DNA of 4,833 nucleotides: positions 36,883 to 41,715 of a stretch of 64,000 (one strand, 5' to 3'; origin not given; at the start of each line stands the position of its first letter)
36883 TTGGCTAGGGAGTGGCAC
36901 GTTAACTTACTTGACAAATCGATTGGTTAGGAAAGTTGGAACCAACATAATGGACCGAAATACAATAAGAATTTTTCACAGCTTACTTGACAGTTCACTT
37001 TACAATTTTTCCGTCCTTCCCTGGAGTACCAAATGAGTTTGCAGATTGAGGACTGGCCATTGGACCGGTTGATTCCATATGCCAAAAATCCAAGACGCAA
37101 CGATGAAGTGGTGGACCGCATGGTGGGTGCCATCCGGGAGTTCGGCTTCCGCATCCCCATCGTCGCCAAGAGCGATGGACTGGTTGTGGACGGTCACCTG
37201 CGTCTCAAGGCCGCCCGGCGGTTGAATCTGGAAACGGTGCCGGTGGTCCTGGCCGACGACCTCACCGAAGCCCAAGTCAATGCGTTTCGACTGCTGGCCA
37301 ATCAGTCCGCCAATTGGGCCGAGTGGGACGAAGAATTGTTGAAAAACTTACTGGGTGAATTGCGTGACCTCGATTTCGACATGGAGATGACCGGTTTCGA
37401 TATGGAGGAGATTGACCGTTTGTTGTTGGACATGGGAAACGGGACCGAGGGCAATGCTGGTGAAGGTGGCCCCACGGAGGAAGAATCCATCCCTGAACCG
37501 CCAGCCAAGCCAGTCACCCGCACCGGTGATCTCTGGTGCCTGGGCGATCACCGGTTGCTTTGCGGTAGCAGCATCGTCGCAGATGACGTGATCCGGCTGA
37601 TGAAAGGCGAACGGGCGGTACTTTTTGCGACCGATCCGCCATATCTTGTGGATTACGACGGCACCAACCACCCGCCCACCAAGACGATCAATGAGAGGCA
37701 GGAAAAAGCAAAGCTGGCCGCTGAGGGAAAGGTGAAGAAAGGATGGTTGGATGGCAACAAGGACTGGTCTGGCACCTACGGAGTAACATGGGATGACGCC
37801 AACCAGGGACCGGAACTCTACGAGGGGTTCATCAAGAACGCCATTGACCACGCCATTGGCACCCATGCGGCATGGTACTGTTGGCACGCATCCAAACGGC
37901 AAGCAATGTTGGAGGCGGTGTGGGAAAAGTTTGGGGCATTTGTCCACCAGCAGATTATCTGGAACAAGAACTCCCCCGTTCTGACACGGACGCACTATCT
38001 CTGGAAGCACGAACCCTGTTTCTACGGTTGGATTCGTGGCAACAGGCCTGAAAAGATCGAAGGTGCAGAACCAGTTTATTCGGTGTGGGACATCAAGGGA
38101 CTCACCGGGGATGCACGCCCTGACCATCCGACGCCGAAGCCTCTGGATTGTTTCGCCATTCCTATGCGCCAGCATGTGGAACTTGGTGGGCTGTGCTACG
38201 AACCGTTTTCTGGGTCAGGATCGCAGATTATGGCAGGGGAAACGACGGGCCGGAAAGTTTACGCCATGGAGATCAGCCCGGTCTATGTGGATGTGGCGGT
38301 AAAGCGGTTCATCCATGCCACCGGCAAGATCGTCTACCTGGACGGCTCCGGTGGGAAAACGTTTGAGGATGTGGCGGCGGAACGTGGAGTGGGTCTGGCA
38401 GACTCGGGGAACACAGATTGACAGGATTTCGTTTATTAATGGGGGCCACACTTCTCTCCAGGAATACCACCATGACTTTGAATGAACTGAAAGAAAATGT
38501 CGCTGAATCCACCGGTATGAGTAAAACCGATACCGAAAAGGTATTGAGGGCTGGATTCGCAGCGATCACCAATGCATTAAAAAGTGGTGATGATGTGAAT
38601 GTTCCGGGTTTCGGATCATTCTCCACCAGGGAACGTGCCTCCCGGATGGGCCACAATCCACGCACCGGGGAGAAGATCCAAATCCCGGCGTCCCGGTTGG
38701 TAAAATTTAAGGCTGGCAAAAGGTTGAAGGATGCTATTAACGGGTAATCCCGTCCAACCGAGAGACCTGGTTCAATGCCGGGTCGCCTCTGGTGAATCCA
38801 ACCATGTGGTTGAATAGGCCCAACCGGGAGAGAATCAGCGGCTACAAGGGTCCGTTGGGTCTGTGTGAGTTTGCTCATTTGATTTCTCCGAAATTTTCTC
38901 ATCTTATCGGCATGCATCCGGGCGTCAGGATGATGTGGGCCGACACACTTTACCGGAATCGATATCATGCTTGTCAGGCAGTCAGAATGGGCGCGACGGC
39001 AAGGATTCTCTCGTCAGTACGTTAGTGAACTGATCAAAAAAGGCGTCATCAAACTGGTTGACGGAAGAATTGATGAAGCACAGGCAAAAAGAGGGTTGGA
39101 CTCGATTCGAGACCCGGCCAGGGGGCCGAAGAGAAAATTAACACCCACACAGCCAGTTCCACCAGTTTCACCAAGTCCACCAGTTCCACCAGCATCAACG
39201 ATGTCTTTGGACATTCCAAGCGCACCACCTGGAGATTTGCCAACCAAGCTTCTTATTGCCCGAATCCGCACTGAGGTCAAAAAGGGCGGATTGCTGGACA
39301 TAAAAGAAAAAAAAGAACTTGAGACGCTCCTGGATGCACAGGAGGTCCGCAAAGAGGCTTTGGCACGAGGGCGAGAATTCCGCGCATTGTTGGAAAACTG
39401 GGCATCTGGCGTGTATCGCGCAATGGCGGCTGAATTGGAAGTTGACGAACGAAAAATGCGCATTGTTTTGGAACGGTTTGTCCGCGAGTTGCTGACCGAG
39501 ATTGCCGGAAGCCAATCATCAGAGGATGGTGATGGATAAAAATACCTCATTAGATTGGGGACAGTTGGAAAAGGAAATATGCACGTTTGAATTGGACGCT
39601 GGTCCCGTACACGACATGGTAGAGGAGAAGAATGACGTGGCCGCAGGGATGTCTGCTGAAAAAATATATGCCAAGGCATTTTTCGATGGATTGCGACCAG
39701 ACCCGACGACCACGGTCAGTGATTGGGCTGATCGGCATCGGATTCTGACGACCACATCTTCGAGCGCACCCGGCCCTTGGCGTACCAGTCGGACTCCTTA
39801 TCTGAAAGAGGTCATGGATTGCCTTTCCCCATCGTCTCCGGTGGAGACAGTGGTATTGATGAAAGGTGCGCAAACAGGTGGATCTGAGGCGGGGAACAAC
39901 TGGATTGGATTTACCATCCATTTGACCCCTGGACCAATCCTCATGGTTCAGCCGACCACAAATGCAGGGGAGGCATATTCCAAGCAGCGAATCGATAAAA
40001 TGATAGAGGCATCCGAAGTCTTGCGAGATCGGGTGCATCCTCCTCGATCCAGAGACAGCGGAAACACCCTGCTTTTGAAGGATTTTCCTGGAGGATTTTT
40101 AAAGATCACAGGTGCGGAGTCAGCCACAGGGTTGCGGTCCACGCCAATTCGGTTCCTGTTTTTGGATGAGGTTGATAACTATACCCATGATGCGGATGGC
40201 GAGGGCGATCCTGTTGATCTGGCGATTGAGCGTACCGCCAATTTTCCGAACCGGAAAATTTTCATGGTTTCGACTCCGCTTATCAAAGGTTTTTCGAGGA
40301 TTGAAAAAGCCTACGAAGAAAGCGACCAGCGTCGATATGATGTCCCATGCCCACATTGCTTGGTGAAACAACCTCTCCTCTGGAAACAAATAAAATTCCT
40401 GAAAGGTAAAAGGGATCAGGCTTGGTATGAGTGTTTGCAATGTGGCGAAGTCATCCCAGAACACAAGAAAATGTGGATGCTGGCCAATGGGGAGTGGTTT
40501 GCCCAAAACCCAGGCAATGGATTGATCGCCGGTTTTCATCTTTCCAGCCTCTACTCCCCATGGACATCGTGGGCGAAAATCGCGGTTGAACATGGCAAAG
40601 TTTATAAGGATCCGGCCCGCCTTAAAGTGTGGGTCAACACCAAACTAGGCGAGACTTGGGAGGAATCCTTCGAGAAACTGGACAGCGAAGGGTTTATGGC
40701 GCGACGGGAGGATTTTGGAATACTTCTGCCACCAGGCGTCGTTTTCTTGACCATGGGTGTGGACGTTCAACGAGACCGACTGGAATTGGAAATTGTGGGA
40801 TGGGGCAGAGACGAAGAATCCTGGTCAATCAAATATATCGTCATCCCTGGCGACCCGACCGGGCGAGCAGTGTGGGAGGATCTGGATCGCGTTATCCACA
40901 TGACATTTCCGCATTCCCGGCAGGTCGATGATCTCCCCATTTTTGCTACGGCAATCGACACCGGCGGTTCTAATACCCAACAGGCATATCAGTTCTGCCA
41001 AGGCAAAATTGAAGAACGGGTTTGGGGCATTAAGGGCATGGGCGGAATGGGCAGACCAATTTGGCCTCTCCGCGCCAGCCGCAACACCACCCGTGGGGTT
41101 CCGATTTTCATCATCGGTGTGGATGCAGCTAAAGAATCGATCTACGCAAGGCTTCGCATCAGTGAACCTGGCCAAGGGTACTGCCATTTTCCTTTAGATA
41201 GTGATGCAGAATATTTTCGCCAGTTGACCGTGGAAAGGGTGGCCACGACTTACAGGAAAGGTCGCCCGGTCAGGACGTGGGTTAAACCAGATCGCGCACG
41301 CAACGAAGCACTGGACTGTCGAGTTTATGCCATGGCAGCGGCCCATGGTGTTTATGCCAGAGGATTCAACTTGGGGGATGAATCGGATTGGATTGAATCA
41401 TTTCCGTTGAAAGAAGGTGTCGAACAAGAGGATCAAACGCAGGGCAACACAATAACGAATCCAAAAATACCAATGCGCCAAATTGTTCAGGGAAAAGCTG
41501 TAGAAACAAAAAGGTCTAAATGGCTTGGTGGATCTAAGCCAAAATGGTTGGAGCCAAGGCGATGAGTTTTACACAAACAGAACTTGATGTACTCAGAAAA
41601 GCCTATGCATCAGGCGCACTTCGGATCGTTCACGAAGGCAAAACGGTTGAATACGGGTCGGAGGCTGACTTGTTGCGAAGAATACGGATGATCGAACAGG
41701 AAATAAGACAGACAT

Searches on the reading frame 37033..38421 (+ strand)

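Call 37: search_protein_families(library=phrogs, proteins=[window:37033-38421:+], max_evalue=0.00001)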
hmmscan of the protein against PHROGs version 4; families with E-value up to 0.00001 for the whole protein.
window:37033-38421:+ (462 aa): 16 families
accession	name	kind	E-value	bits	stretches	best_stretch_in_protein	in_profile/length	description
phrog_498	-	other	2.2e-116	390.8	1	2-451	32-444/633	DNA methyltransferase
phrog_8071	-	DNA, RNA and nucleotide metabolism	6.3e-46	158.4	1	3-211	5-210/389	ParB-like partition protein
phrog_620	-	DNA, RNA and nucleotide metabolism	5.9e-45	155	1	1-151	5-154/217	ParB-like partition protein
phrog_15396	-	DNA, RNA and nucleotide metabolism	7.4e-35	122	1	3-151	2-154/258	ParB-like partition nuclease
phrog_930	-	DNA, RNA and nucleotide metabolism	1.9e-25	91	1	2-135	4-137/223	ParB-like partition protein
phrog_940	-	DNA, RNA and nucleotide metabolism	1e-22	81.9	1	3-127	4-127/388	nuclease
phrog_723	-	DNA, RNA and nucleotide metabolism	3.5e-20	73.8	1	1-135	9-145/223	ParB-like partition protein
phrog_18056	-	DNA, RNA and nucleotide metabolism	2.1e-18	67.4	1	4-92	2-90/387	ParB-like partition nuclease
phrog_23085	-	unknown function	3.5e-17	63.4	1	325-435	3-117/138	-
phrog_67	-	other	1.8e-16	61.4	1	196-435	144-352/743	DNA methyltransferase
phrog_9353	-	unknown function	5.6e-16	60.2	1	15-142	21-149/245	-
phrog_6218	-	DNA, RNA and nucleotide metabolism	3.6e-11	43.9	1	3-81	3-86/506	ParB-like partition protein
phrog_4715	-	DNA, RNA and nucleotide metabolism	8.9e-11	41.9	1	4-99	146-247/630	ParB-like partition protein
phrog_3008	-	other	4.2e-10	40.3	1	361-432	146-217/244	DNA methyltransferase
phrog_5475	-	unknown function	9.1e-09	35.6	1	7-94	5-89/458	-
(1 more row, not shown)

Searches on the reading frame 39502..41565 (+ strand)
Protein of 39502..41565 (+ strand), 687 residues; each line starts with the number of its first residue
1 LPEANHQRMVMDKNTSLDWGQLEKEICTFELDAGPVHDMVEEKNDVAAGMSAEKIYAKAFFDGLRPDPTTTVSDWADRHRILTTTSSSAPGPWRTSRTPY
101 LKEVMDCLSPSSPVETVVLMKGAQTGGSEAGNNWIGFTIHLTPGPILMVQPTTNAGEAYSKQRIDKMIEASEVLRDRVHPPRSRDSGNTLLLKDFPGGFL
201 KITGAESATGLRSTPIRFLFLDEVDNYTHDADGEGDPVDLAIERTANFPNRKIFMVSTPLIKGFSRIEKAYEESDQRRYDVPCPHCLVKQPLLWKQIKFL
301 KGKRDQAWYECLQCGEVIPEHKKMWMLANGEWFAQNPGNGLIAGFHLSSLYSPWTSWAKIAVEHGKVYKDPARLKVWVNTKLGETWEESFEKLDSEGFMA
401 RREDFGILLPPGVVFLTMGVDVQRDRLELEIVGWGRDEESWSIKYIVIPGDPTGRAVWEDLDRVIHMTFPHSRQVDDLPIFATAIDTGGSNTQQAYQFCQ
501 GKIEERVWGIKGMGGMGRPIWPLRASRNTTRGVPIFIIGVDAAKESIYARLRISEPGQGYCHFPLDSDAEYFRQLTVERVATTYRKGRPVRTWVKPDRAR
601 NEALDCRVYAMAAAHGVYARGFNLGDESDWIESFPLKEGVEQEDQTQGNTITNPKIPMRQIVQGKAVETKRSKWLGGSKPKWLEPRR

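Call 37: search_protein_families(library=phrogs, proteins=[window:39502-41565:+], max_evalue=0.00001)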
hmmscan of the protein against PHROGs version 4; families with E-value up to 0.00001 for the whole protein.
window:39502-41565:+ (687 aa): 10 families
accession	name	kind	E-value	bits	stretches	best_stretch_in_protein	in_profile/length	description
phrog_15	-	head and packaging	6.9e-256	853.9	1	39-684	324-987/1330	terminase large subunit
phrog_21311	-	head and packaging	7.2e-50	170.8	1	150-352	1-214/218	terminase large subunit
phrog_16406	-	unknown function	1.3e-40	140.7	1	320-615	87-383/601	-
phrog_15657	-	unknown function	1.3e-34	120.7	1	344-545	29-229/230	-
phrog_675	-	head and packaging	1.6e-32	113.6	1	97-422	43-367/576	terminase large subunit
phrog_3028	-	unknown function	1.3e-30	107.8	1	462-614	2-158/203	-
phrog_3925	-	head and packaging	1.8e-27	96.9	1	54-170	25-137/150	terminase large subunit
phrog_4145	-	head and packaging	1.1e-11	45.5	1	63-243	22-199/209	terminase large subunit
phrog_12089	-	unknown function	8.9e-08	33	1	529-616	64-146/208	-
phrog_23163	-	unknown function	2.5e-07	31.4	1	85-171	38-124/130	-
